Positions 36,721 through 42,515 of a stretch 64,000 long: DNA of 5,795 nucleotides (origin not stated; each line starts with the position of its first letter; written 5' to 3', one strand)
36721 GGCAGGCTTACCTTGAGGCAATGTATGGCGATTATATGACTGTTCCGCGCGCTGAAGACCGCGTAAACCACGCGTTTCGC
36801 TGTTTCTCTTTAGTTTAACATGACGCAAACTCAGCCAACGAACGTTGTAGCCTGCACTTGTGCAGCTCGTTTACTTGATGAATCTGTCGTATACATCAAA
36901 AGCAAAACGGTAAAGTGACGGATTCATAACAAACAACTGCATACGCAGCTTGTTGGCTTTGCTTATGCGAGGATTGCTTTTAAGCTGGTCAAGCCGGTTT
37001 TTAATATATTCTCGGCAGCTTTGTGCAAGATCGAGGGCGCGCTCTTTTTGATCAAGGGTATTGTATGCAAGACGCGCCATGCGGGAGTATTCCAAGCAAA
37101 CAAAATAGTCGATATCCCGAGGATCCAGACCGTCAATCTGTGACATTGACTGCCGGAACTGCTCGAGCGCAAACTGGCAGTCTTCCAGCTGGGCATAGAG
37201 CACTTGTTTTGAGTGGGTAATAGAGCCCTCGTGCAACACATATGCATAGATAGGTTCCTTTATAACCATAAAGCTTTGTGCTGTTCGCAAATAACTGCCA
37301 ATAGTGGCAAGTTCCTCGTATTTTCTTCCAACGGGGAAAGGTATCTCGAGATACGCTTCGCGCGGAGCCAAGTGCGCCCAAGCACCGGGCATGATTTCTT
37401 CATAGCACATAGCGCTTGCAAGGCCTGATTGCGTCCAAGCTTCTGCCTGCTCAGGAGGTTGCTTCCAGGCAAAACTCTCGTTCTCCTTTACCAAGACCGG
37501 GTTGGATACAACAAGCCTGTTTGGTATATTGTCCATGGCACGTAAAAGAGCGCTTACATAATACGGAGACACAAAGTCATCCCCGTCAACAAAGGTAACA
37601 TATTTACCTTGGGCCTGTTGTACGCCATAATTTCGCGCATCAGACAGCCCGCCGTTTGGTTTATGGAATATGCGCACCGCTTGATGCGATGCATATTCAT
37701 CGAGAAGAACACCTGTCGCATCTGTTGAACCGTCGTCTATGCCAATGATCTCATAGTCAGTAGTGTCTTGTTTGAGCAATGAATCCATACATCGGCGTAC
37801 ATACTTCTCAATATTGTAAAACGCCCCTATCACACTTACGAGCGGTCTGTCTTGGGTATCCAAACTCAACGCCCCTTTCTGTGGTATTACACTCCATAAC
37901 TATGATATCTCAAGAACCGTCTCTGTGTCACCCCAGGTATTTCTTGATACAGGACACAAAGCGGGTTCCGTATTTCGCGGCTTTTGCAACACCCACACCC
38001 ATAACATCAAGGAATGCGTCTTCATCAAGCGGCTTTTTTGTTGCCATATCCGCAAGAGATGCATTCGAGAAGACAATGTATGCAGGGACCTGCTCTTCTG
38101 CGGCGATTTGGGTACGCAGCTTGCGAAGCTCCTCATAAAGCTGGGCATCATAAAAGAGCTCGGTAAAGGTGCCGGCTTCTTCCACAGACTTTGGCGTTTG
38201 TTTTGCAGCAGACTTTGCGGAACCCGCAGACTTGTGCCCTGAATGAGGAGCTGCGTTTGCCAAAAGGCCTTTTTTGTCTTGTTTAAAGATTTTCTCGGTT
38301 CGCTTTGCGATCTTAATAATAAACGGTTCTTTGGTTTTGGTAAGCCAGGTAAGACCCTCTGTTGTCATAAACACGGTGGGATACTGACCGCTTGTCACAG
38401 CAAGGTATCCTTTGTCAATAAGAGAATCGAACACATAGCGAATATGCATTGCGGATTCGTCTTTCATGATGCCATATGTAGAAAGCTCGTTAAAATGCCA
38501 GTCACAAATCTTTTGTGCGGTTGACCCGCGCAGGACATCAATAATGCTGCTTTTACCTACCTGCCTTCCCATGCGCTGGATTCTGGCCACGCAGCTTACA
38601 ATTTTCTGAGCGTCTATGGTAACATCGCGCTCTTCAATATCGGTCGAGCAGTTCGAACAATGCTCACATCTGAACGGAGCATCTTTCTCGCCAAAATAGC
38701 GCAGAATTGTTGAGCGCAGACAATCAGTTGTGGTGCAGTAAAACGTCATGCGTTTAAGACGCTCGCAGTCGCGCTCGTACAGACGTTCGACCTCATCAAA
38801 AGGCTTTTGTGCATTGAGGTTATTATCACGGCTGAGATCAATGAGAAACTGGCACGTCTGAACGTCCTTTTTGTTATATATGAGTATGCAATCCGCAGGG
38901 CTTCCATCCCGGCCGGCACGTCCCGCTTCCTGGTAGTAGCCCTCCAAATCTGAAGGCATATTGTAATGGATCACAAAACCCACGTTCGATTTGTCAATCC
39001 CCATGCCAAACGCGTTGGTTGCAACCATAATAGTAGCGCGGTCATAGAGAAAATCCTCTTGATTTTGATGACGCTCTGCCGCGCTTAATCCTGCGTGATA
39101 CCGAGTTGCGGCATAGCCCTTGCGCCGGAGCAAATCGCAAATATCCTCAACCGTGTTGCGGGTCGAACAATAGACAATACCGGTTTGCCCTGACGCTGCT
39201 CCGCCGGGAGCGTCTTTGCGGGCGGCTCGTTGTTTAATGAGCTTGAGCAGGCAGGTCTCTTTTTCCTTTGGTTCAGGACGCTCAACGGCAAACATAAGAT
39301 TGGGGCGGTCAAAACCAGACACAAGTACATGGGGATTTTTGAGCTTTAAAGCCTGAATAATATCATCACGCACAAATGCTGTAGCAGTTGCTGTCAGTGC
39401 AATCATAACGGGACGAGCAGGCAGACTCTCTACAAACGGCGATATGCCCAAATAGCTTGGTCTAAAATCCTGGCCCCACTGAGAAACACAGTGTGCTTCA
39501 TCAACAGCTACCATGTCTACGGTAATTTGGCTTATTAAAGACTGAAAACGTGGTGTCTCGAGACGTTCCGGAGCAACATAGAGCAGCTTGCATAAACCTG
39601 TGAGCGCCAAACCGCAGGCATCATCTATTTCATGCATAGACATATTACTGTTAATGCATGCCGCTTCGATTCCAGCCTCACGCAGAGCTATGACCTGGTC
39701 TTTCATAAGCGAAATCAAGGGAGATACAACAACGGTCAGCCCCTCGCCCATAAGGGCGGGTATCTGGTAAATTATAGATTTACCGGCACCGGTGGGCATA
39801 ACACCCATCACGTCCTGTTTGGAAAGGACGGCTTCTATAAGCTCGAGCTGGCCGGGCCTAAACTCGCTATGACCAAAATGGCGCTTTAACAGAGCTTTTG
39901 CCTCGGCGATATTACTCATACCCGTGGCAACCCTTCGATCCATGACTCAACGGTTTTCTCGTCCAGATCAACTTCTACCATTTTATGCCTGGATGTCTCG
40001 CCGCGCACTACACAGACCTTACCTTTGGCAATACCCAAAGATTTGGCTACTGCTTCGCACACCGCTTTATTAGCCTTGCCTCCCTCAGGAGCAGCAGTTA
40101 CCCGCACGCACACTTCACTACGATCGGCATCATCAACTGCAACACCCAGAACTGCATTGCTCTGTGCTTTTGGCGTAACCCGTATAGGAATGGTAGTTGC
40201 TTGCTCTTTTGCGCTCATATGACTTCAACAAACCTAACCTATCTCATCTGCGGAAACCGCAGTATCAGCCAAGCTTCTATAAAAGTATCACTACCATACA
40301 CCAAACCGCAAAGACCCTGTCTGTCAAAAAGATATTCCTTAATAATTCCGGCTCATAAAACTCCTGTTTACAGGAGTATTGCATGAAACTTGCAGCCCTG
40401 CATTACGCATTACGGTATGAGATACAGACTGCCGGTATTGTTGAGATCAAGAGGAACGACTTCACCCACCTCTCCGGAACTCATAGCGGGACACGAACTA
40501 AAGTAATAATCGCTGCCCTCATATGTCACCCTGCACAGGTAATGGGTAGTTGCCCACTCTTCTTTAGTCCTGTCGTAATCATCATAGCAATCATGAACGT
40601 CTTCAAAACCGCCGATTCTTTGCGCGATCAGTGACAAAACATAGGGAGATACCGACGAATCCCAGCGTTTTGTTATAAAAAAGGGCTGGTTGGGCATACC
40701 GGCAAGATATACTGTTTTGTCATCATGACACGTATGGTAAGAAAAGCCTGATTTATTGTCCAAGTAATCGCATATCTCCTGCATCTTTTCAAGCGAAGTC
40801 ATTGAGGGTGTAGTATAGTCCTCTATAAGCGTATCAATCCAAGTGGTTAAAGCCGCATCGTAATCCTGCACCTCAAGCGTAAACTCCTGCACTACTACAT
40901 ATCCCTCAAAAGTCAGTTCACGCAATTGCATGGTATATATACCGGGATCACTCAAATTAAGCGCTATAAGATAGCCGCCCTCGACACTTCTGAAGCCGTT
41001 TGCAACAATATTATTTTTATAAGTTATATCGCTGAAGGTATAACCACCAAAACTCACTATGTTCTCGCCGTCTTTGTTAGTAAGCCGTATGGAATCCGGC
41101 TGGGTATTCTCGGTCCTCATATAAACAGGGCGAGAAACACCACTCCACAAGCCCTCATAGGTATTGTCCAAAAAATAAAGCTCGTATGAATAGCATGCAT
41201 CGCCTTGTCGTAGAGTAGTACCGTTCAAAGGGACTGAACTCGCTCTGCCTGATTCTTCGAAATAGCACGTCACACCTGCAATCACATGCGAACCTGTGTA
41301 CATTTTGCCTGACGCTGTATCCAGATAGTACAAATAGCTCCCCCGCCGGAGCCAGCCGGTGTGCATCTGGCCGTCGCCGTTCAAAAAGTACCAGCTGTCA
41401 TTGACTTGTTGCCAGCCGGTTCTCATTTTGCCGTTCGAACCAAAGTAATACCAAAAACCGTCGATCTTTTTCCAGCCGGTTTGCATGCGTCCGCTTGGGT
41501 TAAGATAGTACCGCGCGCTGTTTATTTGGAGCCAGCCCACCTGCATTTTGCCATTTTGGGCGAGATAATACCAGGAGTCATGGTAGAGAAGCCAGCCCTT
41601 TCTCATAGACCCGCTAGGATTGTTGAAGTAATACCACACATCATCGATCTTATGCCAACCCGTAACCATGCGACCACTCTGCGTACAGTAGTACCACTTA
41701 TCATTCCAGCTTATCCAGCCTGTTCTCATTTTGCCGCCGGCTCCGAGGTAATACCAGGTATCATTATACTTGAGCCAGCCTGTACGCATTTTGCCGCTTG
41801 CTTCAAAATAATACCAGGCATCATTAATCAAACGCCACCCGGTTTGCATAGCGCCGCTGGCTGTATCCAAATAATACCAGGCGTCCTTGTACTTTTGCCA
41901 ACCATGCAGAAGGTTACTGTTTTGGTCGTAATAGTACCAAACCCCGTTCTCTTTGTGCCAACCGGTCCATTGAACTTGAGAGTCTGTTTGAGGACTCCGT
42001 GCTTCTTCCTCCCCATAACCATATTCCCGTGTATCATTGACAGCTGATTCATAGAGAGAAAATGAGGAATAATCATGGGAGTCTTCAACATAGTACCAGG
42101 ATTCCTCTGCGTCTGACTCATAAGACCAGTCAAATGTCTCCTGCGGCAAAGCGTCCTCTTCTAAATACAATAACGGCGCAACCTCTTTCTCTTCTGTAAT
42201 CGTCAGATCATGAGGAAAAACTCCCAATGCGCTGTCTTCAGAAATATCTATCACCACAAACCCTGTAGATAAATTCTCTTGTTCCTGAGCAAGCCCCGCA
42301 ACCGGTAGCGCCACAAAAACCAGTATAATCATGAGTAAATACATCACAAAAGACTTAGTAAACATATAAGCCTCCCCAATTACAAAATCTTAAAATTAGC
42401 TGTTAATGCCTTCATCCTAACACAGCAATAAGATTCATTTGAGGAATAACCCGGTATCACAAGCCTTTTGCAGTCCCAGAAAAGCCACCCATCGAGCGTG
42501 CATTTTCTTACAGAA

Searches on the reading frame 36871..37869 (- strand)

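Call 51: search_protein_families(library=pfam, proteins=[window:36871-37869:-], max_evalue=0.0001)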
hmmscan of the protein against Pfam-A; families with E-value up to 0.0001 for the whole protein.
window:36871-37869:- (332 aa): 3 families
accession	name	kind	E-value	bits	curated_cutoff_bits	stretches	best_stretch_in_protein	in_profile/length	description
PF00535.33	Glycos_transf_2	-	2.8e-32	112.4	23.3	1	12-139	1-130/168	Glycosyl transferase family 2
PF10111.15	Glyco_tranf_2_2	-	8.7e-10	39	27.3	1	13-125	2-124/276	Glycosyltransferase like family 2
PF13641.12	Glyco_tranf_2_3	-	4.5e-08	33.8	27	1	11-128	3-126/230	Glycosyltransferase like family 2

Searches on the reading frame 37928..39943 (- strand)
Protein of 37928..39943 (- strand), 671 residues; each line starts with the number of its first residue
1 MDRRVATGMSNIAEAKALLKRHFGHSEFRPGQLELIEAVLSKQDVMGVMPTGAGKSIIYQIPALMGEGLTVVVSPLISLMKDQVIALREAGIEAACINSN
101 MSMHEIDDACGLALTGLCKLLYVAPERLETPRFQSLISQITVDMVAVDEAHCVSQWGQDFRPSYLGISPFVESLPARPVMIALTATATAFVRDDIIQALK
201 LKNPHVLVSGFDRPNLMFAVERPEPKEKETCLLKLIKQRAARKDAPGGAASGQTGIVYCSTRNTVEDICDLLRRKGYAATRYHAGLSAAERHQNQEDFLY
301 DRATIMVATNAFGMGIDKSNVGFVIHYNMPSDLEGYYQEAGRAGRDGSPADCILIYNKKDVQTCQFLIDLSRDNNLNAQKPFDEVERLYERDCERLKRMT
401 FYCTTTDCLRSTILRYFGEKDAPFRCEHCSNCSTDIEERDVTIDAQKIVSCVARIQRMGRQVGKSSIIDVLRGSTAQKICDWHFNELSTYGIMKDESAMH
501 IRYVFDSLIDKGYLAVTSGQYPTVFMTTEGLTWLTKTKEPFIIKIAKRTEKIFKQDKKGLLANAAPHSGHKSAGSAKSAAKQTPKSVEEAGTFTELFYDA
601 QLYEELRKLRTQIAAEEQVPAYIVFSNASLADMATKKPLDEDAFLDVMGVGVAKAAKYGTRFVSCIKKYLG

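Call 51: search_protein_families(library=pfam, proteins=[window:37928-39943:-], max_evalue=0.0001)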
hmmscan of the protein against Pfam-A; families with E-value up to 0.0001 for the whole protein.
window:37928-39943:- (671 aa): 5 families
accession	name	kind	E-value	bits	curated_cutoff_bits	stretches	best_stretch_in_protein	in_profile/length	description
PF09382.16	RQC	-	7.9e-26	90.6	23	1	436-548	2-110/114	RQC domain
PF00270.35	DEAD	-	5.1e-25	88.6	26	1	29-190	1-163/167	DEAD/DEAH box helicase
PF00271.37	Helicase_C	-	2.4e-22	79.7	23.5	1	250-347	13-110/110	Helicase conserved C-terminal domain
PF00570.28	HRDC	-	2.4e-18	66.3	23.8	1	600-666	2-68/68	HRDC domain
PF16124.10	RecQ_Zn_bind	-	4e-13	50.3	25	1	359-432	2-65/66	RecQ zinc-binding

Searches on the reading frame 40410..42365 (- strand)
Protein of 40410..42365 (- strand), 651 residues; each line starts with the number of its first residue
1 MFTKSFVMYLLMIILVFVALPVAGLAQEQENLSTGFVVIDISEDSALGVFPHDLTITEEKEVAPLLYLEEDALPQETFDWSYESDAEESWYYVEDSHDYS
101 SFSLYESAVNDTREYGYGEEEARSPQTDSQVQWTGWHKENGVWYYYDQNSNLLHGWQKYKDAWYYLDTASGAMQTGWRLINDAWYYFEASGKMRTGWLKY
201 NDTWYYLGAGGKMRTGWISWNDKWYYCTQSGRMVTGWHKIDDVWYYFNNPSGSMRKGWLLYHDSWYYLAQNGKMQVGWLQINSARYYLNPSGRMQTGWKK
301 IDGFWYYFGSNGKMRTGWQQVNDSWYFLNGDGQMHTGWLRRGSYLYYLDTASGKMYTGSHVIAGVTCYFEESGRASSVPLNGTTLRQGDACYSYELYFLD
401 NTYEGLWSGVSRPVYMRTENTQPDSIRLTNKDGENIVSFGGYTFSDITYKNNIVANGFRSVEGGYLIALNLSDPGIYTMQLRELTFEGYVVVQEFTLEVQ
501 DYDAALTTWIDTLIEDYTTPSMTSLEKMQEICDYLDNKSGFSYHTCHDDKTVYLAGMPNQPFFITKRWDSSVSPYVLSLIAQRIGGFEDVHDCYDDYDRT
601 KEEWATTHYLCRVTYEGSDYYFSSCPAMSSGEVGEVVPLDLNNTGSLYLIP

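Call 51: search_protein_families(library=pfam, proteins=[window:40410-42365:-], max_evalue=0.0001)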
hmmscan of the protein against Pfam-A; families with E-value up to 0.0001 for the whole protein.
window:40410-42365:- (651 aa): 2 families
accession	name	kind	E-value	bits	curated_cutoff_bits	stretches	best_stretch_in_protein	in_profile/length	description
PF19127.6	Choline_bind_3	-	7.9e-59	195.8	27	6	234-274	1-42/47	Choline-binding repeat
PF01473.26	Choline_bind_1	-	2.5e-47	157.2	20.5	2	175-193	1-19/19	Putative cell wall binding repeat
